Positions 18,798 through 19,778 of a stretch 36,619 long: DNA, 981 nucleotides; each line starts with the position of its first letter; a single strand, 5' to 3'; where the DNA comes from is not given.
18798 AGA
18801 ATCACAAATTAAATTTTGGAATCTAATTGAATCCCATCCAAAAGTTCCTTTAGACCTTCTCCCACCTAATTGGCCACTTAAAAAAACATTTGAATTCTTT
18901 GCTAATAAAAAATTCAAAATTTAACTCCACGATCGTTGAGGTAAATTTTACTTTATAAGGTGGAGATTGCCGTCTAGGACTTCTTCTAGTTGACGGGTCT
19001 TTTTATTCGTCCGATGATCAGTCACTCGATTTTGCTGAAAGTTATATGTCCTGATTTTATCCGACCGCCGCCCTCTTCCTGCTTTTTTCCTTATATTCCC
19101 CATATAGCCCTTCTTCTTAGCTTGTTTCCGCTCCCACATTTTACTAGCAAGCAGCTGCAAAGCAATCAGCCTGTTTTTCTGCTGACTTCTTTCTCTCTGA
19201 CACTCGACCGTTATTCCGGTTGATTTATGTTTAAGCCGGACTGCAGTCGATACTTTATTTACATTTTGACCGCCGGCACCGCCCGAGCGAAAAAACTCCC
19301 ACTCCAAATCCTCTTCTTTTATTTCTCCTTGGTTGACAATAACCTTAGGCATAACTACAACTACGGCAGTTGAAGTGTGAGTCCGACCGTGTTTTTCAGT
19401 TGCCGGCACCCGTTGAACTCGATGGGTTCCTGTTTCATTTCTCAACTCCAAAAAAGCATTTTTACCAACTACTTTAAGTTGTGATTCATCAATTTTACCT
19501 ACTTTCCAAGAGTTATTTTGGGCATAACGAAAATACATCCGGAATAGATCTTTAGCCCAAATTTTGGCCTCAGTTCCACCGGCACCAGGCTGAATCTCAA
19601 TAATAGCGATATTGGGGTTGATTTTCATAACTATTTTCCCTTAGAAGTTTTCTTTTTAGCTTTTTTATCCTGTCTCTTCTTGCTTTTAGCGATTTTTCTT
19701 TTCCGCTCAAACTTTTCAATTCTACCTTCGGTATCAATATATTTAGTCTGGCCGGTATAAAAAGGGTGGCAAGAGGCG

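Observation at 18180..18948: A second, diverged PaaX-like gene shows the same architecture, and all four palindromes share an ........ apex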

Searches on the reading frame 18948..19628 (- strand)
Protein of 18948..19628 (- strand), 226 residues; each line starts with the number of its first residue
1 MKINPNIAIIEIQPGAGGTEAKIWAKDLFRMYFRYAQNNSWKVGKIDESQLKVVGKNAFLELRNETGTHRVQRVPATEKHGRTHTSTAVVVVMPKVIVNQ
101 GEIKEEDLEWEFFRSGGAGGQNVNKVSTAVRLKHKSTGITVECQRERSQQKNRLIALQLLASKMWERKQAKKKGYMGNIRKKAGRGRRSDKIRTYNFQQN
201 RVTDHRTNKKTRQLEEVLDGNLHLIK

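Call 9: search_protein_families(library=pfam, proteins=[window:18948-19628:-], max_evalue=0.01)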
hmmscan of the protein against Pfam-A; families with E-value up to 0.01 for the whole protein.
window:18948-19628:- (226 aa): 2 families
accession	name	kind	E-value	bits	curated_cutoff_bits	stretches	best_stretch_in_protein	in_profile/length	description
PF00472.26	RF-1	-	1.5e-35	122.1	35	1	102-206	6-116/116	RF-1 domain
PF03462.23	PCRF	-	7.4e-31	107.9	24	1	7-90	101-194/194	PCRF domain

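Call 33: find_related_loci(query=window:18948-19628:-, collection=metagenome_contigs, flank=4000)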
Query window:18948-19628:- (226 aa) in metagenome_contigs; peptide patterns used: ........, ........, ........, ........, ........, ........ (x = any residue, [..] = any of these).
600 stretches matched a pattern (row limit reached: there are more); 564 encode a relative of the query (tblastn E <= 1e-3); the best 80 are kept; 80 distinct loci.
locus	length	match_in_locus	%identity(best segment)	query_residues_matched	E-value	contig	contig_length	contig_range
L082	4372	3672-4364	53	3-222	1e-74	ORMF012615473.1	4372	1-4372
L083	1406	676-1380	51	2-225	4e-79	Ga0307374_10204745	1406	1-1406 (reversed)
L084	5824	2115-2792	51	8-225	7e-73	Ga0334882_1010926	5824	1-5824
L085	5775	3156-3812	53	8-225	5e-71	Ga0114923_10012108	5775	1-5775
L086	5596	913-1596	49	9-225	5e-68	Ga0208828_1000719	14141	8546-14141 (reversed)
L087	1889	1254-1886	52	9-208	3e-69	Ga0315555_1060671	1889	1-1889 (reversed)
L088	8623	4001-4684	49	9-225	1e-66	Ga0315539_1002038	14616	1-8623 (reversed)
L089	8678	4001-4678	50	9-222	8e-67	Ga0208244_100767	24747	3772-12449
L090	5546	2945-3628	49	9-225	7e-67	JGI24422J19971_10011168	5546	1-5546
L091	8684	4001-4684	48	9-225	2e-66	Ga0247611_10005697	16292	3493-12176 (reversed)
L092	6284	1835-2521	49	8-225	2e-66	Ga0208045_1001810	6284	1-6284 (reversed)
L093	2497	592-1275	50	9-225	3e-67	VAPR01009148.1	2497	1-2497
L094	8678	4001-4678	49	8-222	4e-66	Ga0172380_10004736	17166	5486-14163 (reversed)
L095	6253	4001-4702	47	3-225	2e-65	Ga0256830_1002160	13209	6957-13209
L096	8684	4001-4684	47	9-225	4e-65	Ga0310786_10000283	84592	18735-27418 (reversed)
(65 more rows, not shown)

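Call 34: find_homologous_proteins(query=window:18948-19628:-, max_evalue=1e-60)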
Query window:18948-19628:- (226 aa): 1908 proteins with E <= 1e-60 among 8000 candidates; the best 120 are listed.
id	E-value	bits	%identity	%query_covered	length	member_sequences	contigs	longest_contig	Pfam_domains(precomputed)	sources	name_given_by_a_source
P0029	1.2e-144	497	100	100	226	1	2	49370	PF03462.24,PF00472.27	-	-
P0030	9.4e-133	458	90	100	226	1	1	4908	PF03462.24,PF00472.27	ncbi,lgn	-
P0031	3.9e-130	450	89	100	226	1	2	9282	PF03462.24,PF00472.27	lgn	-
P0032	4.5e-130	449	89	100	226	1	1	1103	PF03462.24,PF00472.27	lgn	-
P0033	1.1e-129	448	89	100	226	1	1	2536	PF03462.24,PF00472.27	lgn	-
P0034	7.0e-129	446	88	100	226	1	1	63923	PF03462.24,PF00472.27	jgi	jgi:peptide chain release factor 1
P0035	2.4e-126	437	87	100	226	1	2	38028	PF03462.24,PF00472.27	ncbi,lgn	-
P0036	2.6e-126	437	87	100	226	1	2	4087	PF03462.24,PF00472.27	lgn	-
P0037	1.3e-117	409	81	100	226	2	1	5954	PF03462.24,PF00472.27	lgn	-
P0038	1.0e-113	396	77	100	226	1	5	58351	PF03462.24,PF00472.27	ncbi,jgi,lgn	jgi:peptide chain release factor 1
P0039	4.8e-113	394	77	100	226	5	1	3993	PF03462.24,PF00472.27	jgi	-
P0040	4.5e-112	391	77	100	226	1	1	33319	PF03462.24,PF00472.27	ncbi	-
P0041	9.5e-112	390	77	100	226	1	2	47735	PF03462.24,PF00472.27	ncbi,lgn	-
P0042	9.7e-112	390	77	100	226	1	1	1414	PF03462.24,PF00472.27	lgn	-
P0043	2.6e-110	385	75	100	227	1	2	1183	PF03462.24,PF00472.27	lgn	-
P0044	1.5e-108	379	75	100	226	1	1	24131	PF03462.24,PF00472.27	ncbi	-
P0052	4.6e-97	342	67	100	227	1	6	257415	PF03462.24,PF00472.27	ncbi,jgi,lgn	-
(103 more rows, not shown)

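Call 35: find_encoding_contigs(protein=P0041, flank=4000, max_places=2)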
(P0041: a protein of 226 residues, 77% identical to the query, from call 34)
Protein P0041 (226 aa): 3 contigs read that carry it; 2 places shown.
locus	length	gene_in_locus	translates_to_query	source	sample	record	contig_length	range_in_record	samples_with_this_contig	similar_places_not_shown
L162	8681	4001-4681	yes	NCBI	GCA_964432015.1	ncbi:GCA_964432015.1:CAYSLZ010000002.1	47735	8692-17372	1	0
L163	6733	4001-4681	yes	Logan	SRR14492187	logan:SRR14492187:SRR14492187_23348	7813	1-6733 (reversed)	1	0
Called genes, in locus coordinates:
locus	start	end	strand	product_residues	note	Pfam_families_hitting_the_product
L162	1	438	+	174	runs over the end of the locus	PF00436:SSB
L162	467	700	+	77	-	PF01084:Ribosomal_S18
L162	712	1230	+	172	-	-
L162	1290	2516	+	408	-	PF22694:CtpB_N-like, PF00595:PDZ (faint), PF13180:PDZ_2, PF17820:PDZ_6 (weak), PF03572:Peptidase_S41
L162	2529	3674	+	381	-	PF00089:Trypsin, PF13365:Trypsin_2, PF00595:PDZ, PF13180:PDZ_2, PF17820:PDZ_6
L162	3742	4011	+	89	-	PF01197:Ribosomal_L31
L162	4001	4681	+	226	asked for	PF03462:PCRF, PF00472:RF-1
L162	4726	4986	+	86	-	-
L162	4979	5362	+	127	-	PF13470:PIN_3 (weak), PF01850:PIN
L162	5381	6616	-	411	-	PF13393:tRNA-synt_His, PF00587:tRNA-synt_2b, PF03129:HGTP_anticodon, PF12745:HGTP_anticodon2 (weak)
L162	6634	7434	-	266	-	-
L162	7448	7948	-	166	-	PF09136:Glucodextran_B, PF17936:Big_6 (weak)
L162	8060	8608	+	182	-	PF13483:Lactamase_B_3 (faint)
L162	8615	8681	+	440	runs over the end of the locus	PF00772:DnaB, PF06745:ATPase (faint), PF13481:AAA_25, PF03796:DnaB_C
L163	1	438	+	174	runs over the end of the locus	PF00436:SSB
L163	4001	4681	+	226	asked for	PF03462:PCRF, PF00472:RF-1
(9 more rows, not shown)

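Call 36: find_encoding_contigs(protein=P0044, flank=4000, max_places=2)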
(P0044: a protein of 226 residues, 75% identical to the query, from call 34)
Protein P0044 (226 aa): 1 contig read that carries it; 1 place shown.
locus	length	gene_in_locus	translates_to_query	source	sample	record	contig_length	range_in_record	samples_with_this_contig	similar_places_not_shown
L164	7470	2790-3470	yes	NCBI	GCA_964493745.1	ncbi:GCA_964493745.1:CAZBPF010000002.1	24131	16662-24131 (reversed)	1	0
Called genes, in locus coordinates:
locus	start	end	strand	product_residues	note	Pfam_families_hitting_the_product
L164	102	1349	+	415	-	PF22694:CtpB_N-like, PF13180:PDZ_2 (weak), PF17820:PDZ_6 (weak), PF03572:Peptidase_S41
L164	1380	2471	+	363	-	PF00089:Trypsin, PF13365:Trypsin_2, PF00595:PDZ (weak), PF13180:PDZ_2, PF17820:PDZ_6 (weak)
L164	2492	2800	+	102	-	PF01197:Ribosomal_L31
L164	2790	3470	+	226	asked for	PF03462:PCRF, PF00472:RF-1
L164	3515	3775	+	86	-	-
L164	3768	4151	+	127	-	PF01850:PIN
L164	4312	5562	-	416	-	PF13393:tRNA-synt_His, PF00587:tRNA-synt_2b, PF03129:HGTP_anticodon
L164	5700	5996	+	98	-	-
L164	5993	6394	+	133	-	PF01850:PIN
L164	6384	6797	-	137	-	-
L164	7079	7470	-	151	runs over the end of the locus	PF09136:Glucodextran_B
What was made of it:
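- Closest known: Type II toxin-antitoxin modules. Same: The same junction is occupied by VapBC in relatives (calls 35, 36).
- The same junction carries a VapBC pair in CAYSLZ and CAZBPF (calls 35, 36).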

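Call 41: find_encoding_contigs(protein=P0034, flank=4000, max_places=2)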
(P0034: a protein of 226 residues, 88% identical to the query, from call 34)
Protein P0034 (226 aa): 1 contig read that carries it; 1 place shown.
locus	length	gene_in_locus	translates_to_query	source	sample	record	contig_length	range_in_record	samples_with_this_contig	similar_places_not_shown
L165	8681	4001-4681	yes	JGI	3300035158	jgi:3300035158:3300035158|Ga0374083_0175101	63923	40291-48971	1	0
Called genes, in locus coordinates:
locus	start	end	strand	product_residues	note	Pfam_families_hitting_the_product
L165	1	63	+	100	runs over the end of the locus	PF01250:Ribosomal_S6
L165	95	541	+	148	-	PF00436:SSB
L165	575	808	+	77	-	PF01084:Ribosomal_S18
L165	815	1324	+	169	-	-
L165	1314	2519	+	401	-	PF22694:CtpB_N-like, PF00595:PDZ (weak), PF13180:PDZ_2, PF17820:PDZ_6 (weak), PF03572:Peptidase_S41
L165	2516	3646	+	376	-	PF00089:Trypsin, PF13365:Trypsin_2, PF00595:PDZ (weak), PF13180:PDZ_2, PF17820:PDZ_6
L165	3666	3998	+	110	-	PF01197:Ribosomal_L31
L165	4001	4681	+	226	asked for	PF03462:PCRF, PF00472:RF-1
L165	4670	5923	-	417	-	PF00152:tRNA-synt_2 (weak), PF13393:tRNA-synt_His, PF00587:tRNA-synt_2b, PF03129:HGTP_anticodon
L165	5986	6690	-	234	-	-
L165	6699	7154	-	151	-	PF09136:Glucodextran_B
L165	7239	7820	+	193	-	PF13483:Lactamase_B_3 (weak)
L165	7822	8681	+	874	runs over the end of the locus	PF00772:DnaB, PF06745:ATPase (faint), PF03796:DnaB_C, PF13481:AAA_25, PF14890:Intein_splicing, PF14528:LAGLIDADG_3, PF03796:DnaB_C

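Call 42: find_encoding_contigs(protein=P0040, flank=4000, max_places=2)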
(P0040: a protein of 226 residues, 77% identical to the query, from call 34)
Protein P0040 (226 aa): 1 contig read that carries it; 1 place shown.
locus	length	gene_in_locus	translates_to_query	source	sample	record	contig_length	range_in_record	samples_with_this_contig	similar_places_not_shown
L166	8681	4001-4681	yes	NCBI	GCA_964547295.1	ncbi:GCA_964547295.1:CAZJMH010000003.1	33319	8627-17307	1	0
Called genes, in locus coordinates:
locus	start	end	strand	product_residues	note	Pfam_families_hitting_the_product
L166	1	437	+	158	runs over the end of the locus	PF00436:SSB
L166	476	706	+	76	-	PF01084:Ribosomal_S18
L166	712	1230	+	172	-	-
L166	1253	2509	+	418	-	PF22694:CtpB_N-like, PF00595:PDZ (weak), PF13180:PDZ_2, PF17820:PDZ_6 (weak), PF03572:Peptidase_S41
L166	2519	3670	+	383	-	PF00089:Trypsin, PF13365:Trypsin_2, PF00595:PDZ, PF13180:PDZ_2, PF17820:PDZ_6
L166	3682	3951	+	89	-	PF01197:Ribosomal_L31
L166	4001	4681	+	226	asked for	PF03462:PCRF, PF00472:RF-1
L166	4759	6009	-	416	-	PF00152:tRNA-synt_2 (weak), PF13393:tRNA-synt_His, PF00587:tRNA-synt_2b, PF03129:HGTP_anticodon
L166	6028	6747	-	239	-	-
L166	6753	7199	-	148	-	PF09136:Glucodextran_B, PF17936:Big_6 (weak)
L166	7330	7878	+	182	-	PF13483:Lactamase_B_3 (weak)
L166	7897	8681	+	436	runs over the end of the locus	PF00772:DnaB, PF13481:AAA_25, PF03796:DnaB_C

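Call 43: find_encoding_contigs(protein=P0052, flank=4000, max_places=2)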
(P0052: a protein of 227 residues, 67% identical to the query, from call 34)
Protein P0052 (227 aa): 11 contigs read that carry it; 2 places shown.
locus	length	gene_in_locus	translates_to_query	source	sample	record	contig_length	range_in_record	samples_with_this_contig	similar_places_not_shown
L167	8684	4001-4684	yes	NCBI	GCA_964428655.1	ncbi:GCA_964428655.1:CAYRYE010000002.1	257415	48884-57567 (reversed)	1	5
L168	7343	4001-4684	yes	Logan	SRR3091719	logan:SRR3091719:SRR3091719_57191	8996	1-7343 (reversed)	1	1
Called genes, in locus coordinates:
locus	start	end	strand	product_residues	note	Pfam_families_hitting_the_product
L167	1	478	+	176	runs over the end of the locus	PF00436:SSB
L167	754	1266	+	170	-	-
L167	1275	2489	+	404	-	PF22694:CtpB_N-like, PF00595:PDZ, PF13180:PDZ_2, PF17820:PDZ_6, PF03572:Peptidase_S41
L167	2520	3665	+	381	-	PF00089:Trypsin, PF13365:Trypsin_2, PF00595:PDZ (weak), PF13180:PDZ_2, PF17820:PDZ_6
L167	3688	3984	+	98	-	PF01197:Ribosomal_L31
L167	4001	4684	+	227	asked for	PF03462:PCRF, PF00472:RF-1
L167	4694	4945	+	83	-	-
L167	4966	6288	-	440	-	PF13393:tRNA-synt_His, PF00587:tRNA-synt_2b (weak), PF03129:HGTP_anticodon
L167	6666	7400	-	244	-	-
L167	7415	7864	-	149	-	PF09136:Glucodextran_B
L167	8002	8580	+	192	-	PF13483:Lactamase_B_3 (faint)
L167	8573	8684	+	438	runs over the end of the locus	PF00772:DnaB, PF13481:AAA_25, PF03796:DnaB_C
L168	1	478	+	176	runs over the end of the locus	PF00436:SSB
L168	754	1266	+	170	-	-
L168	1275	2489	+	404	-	PF22694:CtpB_N-like, PF00595:PDZ, PF13180:PDZ_2, PF17820:PDZ_6, PF03572:Peptidase_S41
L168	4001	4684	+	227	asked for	PF03462:PCRF, PF00472:RF-1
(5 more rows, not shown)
